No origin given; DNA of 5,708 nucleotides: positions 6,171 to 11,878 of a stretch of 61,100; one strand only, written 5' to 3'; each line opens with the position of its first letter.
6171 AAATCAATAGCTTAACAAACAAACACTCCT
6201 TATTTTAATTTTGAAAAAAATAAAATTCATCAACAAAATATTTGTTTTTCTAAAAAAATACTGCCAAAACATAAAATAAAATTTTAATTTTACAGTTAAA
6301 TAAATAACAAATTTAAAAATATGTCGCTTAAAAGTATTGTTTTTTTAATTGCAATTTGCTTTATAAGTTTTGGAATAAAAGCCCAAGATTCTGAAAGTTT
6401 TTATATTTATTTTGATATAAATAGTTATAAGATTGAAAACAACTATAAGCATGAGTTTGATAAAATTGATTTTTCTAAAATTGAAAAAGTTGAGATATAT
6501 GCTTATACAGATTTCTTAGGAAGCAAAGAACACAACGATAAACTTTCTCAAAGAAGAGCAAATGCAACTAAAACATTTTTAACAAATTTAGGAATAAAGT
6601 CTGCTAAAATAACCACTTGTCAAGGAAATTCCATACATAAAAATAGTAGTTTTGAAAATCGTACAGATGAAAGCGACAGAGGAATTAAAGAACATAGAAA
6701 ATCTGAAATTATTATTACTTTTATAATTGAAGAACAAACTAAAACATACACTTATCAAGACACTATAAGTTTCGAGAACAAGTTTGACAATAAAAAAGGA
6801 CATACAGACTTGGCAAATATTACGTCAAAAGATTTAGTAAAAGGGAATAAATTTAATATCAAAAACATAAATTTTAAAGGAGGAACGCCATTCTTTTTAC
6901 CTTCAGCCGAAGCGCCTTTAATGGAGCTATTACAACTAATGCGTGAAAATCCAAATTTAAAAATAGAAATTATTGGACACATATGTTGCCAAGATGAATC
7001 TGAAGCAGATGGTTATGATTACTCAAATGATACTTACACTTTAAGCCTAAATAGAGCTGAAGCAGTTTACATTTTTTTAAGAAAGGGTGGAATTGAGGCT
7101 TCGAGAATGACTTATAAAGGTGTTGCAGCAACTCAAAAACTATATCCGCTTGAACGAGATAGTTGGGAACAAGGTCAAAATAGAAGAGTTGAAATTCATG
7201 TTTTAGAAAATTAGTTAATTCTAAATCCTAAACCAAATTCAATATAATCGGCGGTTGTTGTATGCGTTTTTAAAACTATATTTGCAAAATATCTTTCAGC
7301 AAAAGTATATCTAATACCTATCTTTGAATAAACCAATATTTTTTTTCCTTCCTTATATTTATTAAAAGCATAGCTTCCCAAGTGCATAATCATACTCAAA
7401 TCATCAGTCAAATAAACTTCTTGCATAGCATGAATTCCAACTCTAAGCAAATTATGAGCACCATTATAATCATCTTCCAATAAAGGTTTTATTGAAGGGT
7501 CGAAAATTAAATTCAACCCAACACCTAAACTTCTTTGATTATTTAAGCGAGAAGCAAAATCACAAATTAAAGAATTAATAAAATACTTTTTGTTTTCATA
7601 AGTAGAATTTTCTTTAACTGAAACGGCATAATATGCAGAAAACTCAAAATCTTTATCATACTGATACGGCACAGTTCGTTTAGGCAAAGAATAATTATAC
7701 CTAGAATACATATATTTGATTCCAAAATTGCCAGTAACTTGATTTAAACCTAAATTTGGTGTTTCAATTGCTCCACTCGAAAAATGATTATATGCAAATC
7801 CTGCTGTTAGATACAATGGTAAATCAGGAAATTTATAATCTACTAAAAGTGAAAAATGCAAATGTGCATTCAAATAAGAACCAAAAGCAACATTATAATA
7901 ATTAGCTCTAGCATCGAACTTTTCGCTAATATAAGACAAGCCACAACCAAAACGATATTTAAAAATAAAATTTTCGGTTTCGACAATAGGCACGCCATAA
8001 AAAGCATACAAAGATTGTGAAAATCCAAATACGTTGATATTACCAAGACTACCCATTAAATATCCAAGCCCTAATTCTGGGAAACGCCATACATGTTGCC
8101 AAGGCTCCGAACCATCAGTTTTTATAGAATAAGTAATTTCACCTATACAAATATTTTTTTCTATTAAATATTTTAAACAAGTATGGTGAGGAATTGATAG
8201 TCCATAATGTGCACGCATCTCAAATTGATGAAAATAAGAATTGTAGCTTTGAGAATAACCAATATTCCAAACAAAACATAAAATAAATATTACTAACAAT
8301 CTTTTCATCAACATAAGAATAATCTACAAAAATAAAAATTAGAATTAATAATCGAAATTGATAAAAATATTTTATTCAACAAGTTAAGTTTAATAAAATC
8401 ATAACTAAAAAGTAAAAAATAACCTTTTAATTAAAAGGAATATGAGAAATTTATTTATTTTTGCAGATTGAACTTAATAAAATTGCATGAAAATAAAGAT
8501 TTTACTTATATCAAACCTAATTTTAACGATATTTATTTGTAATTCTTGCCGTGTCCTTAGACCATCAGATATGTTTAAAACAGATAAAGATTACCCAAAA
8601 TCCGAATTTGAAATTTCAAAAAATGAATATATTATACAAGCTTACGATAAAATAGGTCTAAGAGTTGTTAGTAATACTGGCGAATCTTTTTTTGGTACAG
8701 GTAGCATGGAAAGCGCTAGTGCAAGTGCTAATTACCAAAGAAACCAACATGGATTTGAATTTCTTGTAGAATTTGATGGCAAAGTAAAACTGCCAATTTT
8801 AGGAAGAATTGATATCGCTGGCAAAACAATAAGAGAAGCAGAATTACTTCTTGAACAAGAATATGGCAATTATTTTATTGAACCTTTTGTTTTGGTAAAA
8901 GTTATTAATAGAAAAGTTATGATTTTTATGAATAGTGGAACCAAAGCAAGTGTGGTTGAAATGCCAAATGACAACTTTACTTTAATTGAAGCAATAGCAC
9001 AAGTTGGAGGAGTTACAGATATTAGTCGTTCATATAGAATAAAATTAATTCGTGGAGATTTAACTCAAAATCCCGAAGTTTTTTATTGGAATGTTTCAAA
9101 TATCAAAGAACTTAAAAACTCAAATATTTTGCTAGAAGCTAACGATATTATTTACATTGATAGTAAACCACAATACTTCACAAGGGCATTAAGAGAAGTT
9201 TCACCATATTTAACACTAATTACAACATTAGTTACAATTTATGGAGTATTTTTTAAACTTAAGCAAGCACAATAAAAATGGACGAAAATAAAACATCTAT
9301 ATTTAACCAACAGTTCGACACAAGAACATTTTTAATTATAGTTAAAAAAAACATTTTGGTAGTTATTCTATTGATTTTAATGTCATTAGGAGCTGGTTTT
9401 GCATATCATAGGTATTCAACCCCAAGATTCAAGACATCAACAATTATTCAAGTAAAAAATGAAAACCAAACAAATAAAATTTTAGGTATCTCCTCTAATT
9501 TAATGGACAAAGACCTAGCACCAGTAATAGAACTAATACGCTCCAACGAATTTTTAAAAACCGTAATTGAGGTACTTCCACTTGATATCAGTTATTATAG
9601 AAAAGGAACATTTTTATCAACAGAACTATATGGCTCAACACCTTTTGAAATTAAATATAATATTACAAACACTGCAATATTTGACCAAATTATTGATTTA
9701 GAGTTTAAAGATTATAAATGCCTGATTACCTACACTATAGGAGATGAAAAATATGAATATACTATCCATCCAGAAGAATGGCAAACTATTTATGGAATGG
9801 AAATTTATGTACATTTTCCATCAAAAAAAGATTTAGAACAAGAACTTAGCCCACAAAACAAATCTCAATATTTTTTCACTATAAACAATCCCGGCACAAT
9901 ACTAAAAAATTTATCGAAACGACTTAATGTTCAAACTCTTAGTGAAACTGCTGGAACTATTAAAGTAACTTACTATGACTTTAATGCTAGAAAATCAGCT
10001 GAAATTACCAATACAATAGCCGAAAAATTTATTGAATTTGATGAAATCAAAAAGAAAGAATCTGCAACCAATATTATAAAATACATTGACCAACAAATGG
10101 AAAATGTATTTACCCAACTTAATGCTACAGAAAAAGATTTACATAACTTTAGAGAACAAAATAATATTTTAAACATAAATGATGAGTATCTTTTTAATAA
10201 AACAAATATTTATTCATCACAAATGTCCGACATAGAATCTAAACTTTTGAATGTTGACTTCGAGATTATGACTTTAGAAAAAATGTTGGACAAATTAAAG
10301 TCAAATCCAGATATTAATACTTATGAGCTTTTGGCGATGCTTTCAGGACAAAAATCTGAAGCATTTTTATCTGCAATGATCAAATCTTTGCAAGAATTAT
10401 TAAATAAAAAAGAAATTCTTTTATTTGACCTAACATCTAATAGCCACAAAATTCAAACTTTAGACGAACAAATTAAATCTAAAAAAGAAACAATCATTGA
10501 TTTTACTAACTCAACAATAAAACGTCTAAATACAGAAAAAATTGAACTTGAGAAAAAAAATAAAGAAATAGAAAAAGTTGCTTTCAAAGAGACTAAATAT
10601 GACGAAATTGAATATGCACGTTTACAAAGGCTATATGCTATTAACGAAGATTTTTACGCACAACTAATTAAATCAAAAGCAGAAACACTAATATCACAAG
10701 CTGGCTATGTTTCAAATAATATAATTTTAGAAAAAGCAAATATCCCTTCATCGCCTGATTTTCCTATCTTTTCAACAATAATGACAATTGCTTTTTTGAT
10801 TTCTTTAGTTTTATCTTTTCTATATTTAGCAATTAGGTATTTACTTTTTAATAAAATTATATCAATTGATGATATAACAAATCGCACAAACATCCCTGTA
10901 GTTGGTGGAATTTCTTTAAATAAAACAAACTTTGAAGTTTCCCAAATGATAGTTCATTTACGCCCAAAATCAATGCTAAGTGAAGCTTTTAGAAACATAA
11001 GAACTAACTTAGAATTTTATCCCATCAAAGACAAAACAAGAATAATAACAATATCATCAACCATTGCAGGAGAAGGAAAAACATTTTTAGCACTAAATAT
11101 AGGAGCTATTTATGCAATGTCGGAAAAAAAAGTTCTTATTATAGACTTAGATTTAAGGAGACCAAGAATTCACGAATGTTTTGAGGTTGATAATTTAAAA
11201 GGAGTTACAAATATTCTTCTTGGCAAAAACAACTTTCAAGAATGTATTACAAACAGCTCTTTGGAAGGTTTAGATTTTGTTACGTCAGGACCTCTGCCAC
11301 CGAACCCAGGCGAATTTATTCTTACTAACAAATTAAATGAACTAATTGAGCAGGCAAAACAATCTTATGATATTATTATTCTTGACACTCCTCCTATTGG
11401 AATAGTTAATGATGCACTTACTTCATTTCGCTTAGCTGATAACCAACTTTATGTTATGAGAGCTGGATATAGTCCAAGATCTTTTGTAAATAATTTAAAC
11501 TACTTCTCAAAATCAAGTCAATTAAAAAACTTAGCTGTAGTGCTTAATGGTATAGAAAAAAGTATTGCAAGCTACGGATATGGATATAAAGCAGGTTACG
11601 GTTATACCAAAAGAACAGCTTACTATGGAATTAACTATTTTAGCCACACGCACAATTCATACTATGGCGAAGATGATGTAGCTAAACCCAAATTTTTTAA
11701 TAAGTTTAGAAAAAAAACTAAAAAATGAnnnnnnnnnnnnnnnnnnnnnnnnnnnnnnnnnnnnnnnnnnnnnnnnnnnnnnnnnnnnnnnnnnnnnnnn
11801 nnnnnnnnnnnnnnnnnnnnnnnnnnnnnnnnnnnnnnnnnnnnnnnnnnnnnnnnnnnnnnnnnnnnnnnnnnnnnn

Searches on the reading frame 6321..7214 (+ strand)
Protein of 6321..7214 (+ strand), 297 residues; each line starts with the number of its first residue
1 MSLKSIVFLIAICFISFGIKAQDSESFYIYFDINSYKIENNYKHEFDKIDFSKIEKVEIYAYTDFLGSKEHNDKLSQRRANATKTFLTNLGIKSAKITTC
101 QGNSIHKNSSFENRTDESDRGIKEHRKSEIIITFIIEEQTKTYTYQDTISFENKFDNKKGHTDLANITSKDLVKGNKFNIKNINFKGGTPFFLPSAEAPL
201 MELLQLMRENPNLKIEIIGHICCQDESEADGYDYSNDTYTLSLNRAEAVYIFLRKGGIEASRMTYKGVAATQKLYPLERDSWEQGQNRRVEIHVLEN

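Call 71: search_protein_families(library=pfam, proteins=[window:6321-7214:+], max_evalue=0.00001)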
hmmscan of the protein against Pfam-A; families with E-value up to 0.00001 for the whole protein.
window:6321-7214:+ (297 aa): 1 family
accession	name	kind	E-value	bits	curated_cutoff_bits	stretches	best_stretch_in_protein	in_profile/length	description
PF00691.25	OmpA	-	5.9e-23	81.5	27.2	2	30-110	1-85/98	OmpA family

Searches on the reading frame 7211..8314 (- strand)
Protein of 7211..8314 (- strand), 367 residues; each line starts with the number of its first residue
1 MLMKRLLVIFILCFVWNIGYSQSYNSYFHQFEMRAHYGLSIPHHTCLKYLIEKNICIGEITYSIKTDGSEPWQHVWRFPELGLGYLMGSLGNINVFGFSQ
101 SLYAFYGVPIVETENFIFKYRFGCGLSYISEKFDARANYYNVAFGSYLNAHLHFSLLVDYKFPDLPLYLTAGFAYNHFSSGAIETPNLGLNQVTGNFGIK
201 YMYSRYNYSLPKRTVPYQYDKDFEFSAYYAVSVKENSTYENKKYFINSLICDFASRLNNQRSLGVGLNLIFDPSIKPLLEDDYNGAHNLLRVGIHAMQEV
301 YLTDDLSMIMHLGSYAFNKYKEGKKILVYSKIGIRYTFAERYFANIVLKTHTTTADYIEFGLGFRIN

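Call 71: search_protein_families(library=pfam, proteins=[window:7211-8314:-], max_evalue=0.00001)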
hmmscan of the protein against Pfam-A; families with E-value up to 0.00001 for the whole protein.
window:7211-8314:- (367 aa): 1 family
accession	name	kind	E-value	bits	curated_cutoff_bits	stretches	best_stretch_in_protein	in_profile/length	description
PF09411.16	PagL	-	5.2e-10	40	23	1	59-199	4-135/136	Lipid A 3-O-deacylase (PagL)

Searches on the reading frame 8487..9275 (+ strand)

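Call 71: search_protein_families(library=pfam, proteins=[window:8487-9275:+], max_evalue=0.00001)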
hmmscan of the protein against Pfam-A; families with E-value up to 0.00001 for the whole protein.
window:8487-9275:+ (262 aa): 1 family
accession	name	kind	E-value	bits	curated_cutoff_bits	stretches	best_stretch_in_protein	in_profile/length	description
PF02563.21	Poly_export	-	3.6e-12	46.7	28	1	45-139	4-76/77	Polysaccharide biosynthesis/export protein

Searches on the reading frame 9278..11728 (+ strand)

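Call 71: search_protein_families(library=pfam, proteins=[window:9278-11728:+], max_evalue=0.00001)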
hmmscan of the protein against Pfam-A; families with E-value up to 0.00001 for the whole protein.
window:9278-11728:+ (816 aa): 4 families
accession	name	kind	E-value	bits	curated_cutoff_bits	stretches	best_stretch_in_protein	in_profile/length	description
PF13614.12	AAA_31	-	5.5e-13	49.7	27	1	587-707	1-128/177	AAA domain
PF02706.20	Wzz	-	3.2e-09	37.4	25.5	1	13-98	3-89/91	Chain length determinant protein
PF13807.11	GNVR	-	3.7e-07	30.4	27.7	1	446-521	6-81/82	G-rich domain on putative tyrosine kinase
PF01656.29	CbiA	-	8.5e-06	26.2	25.4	0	590-632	1-43/125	CobQ/CobB/MinD/ParA nucleotide binding domain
